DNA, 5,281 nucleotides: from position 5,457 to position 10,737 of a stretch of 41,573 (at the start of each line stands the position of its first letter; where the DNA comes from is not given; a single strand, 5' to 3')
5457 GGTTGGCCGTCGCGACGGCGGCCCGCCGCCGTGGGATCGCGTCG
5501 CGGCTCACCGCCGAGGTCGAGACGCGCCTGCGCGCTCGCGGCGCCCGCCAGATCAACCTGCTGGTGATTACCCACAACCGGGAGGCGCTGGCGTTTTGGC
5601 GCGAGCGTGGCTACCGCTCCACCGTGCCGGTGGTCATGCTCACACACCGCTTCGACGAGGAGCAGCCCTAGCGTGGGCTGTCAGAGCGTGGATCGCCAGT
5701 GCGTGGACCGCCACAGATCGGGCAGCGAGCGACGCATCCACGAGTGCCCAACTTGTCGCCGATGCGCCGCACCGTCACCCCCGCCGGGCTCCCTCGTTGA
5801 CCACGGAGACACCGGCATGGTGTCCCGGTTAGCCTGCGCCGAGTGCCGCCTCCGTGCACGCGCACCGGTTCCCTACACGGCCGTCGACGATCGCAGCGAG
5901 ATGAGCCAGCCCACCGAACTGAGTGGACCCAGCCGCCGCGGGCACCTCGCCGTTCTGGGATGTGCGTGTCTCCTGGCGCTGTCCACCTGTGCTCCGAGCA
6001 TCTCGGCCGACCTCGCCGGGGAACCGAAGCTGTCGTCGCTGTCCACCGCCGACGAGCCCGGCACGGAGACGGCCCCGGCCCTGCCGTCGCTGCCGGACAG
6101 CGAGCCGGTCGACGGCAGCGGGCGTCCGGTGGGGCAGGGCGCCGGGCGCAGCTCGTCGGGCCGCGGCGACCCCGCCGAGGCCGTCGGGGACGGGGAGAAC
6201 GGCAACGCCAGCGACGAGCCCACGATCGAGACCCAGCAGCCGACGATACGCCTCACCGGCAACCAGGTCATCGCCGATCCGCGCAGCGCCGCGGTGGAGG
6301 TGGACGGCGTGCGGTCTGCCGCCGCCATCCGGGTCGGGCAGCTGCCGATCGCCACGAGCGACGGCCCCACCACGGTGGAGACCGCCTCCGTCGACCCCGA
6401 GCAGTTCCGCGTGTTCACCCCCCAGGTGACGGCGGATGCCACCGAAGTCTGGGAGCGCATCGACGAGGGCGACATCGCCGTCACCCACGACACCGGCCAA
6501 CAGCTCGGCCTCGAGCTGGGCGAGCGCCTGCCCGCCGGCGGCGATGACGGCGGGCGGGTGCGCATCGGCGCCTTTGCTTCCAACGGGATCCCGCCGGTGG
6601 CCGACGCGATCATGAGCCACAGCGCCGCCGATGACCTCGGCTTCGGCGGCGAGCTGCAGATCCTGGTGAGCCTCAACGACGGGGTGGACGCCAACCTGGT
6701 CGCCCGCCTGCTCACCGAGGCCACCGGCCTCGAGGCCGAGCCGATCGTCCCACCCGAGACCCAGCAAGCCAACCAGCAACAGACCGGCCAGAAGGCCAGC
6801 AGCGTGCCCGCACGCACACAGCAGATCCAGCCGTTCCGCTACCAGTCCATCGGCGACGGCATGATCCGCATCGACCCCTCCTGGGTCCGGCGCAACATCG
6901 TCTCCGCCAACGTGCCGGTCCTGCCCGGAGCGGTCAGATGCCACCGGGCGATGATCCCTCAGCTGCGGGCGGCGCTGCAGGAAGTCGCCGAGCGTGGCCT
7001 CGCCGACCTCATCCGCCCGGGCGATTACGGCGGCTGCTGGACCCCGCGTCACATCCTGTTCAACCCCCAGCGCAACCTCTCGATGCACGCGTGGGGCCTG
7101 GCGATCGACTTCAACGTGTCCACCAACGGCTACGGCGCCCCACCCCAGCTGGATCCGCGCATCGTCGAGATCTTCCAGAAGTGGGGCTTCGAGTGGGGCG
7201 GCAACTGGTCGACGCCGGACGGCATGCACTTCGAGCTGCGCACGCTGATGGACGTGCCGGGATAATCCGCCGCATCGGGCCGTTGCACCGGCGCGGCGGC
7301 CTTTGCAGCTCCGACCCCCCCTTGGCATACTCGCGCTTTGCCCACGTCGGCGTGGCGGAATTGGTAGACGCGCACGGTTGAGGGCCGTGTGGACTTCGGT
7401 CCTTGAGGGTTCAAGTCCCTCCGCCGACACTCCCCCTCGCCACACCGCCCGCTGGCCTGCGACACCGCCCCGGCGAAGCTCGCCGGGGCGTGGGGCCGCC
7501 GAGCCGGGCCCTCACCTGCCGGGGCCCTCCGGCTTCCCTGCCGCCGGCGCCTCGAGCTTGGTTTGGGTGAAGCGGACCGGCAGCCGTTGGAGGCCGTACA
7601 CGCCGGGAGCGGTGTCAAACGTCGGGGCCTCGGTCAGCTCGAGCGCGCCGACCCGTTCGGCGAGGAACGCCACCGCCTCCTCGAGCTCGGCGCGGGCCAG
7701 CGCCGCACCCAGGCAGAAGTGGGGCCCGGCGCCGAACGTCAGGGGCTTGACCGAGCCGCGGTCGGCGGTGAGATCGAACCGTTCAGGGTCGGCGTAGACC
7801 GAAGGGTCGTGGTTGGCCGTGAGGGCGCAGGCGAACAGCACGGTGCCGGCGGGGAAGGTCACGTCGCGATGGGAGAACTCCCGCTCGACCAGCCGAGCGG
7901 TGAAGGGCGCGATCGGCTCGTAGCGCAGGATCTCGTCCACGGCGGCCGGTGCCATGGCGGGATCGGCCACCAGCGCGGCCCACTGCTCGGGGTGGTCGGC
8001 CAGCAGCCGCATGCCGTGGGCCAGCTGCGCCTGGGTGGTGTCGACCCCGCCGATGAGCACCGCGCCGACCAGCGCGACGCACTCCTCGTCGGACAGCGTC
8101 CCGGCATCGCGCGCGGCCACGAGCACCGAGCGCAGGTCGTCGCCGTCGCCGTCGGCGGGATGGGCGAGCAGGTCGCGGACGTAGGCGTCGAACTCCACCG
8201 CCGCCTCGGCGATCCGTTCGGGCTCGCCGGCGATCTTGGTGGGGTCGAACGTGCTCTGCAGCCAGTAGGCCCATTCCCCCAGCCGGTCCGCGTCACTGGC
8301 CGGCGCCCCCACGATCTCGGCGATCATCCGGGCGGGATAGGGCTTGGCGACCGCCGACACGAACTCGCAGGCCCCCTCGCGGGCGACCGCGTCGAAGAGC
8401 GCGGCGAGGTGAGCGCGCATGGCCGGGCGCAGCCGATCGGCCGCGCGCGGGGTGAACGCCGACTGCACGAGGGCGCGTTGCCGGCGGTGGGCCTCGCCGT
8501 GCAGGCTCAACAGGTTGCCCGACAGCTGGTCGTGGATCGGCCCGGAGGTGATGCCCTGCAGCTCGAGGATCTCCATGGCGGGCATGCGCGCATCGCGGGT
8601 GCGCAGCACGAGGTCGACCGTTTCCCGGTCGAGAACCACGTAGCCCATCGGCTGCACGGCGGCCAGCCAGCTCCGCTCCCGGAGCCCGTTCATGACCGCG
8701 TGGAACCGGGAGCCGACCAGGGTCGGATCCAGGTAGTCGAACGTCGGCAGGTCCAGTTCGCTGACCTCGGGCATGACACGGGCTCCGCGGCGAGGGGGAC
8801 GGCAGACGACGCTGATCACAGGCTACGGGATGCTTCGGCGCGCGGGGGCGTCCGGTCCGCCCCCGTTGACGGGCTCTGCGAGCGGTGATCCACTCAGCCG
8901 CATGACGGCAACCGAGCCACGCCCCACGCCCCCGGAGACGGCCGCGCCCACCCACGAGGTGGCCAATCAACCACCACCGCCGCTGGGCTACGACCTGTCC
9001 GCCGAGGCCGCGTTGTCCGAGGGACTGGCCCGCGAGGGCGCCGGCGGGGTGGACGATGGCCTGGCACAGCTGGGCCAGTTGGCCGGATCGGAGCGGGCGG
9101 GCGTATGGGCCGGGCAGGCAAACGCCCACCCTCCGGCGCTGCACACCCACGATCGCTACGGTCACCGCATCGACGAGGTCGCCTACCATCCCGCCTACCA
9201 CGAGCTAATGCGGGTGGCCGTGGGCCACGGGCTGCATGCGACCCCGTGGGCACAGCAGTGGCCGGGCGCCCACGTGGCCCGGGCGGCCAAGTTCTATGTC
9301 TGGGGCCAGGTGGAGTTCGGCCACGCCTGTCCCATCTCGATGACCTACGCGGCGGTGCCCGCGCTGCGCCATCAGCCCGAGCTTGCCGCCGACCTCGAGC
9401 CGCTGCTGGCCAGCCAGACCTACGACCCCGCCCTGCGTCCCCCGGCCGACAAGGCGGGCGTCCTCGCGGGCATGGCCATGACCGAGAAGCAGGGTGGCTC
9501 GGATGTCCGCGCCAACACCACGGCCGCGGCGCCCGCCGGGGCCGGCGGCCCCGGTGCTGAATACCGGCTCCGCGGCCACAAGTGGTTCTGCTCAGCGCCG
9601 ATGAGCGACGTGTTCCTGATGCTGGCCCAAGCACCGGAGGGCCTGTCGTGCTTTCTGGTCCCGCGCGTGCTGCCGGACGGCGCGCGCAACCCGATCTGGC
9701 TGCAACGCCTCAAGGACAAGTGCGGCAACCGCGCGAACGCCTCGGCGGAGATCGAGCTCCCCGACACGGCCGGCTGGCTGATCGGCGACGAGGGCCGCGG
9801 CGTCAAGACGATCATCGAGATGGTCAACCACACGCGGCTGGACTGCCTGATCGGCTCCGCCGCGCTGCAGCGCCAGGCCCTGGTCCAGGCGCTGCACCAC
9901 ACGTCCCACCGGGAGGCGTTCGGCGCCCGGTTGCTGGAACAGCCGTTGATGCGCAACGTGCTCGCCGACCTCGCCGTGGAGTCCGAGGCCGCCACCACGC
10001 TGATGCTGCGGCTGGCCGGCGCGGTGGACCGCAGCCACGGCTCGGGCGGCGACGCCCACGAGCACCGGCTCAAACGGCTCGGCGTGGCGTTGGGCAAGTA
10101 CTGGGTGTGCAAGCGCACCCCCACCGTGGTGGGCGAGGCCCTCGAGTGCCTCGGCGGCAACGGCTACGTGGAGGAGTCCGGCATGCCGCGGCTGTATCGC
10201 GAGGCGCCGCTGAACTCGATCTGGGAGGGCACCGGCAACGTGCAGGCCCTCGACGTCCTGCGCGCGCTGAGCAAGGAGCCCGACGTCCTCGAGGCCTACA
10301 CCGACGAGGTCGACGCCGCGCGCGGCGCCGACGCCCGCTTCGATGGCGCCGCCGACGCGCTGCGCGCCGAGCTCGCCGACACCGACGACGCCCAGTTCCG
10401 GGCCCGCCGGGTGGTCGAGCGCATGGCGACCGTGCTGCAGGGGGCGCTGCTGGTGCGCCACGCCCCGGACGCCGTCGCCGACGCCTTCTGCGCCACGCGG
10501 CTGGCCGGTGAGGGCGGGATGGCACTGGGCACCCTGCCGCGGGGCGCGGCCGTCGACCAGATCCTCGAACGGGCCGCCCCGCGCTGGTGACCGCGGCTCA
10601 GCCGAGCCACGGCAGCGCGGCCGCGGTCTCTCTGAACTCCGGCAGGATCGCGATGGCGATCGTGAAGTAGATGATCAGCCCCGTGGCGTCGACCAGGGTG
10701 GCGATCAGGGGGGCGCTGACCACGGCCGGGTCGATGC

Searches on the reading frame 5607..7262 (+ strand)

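Call 63: search_protein_families(library=pfam, proteins=[window:5607-7262:+], max_evalue=0.00001)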
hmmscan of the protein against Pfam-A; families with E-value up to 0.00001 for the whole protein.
window:5607-7262:+ (552 aa): 1 family
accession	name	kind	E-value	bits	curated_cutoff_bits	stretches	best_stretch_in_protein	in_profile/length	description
PF13539.11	Peptidase_M15_4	-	8.3e-17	62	25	1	489-544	5-70/70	D-alanyl-D-alanine carboxypeptidase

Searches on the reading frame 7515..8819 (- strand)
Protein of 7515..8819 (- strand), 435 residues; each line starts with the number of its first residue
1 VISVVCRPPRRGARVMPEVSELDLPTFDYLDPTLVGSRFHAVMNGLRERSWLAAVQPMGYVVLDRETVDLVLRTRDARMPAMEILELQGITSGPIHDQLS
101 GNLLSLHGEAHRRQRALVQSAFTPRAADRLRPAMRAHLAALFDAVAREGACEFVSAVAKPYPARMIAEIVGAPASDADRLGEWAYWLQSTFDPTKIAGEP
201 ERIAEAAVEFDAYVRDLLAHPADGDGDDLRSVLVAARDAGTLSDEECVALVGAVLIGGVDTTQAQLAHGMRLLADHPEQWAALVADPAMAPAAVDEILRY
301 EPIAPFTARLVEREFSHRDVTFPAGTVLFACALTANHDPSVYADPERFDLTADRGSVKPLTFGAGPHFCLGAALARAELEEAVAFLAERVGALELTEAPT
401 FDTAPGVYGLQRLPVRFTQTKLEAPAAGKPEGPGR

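Call 63: search_protein_families(library=pfam, proteins=[window:7515-8819:-], max_evalue=0.00001)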
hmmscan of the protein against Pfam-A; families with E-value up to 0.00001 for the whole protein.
window:7515-8819:- (435 aa): 1 family
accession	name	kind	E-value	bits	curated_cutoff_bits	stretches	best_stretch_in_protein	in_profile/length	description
PF00067.27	p450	-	5.6e-26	91.8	22.8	1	231-382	243-424/462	Cytochrome P450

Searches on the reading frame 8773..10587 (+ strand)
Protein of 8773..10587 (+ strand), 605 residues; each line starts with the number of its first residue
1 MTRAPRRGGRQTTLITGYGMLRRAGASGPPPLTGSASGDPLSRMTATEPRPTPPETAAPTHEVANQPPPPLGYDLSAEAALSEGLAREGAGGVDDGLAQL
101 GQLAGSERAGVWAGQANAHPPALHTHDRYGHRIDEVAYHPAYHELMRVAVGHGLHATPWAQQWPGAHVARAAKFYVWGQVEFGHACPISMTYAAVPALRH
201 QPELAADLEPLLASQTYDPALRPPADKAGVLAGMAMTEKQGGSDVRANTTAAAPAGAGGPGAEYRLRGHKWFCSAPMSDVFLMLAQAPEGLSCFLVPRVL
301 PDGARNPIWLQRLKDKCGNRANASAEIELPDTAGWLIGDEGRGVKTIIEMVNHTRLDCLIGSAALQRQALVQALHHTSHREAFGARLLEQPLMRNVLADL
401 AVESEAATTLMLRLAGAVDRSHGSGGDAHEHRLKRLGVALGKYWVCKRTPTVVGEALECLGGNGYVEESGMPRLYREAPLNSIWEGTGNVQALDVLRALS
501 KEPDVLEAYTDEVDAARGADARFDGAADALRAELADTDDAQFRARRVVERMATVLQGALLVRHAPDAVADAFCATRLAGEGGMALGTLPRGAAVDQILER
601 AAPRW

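Call 63: search_protein_families(library=pfam, proteins=[window:8773-10587:+], max_evalue=0.00001)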
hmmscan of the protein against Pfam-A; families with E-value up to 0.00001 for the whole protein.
window:8773-10587:+ (605 aa): 4 families
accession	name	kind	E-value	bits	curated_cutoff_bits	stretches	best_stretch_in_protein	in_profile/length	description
PF18158.6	AidB_N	-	2.1e-55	187.5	22.9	1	65-219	1-156/156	Adaptive response protein AidB N-terminal domain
PF00441.29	Acyl-CoA_dh_1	-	3.8e-30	105.5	22.4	1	341-499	1-149/150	Acyl-CoA dehydrogenase, C-terminal domain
PF02770.24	Acyl-CoA_dh_M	-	7.3e-15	55.4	33.3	1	233-330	1-95/97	Acyl-CoA dehydrogenase, middle domain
PF08028.16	Acyl-CoA_dh_2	-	1.1e-06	29.4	22.7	1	367-479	12-124/134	Acyl-CoA dehydrogenase, C-terminal domain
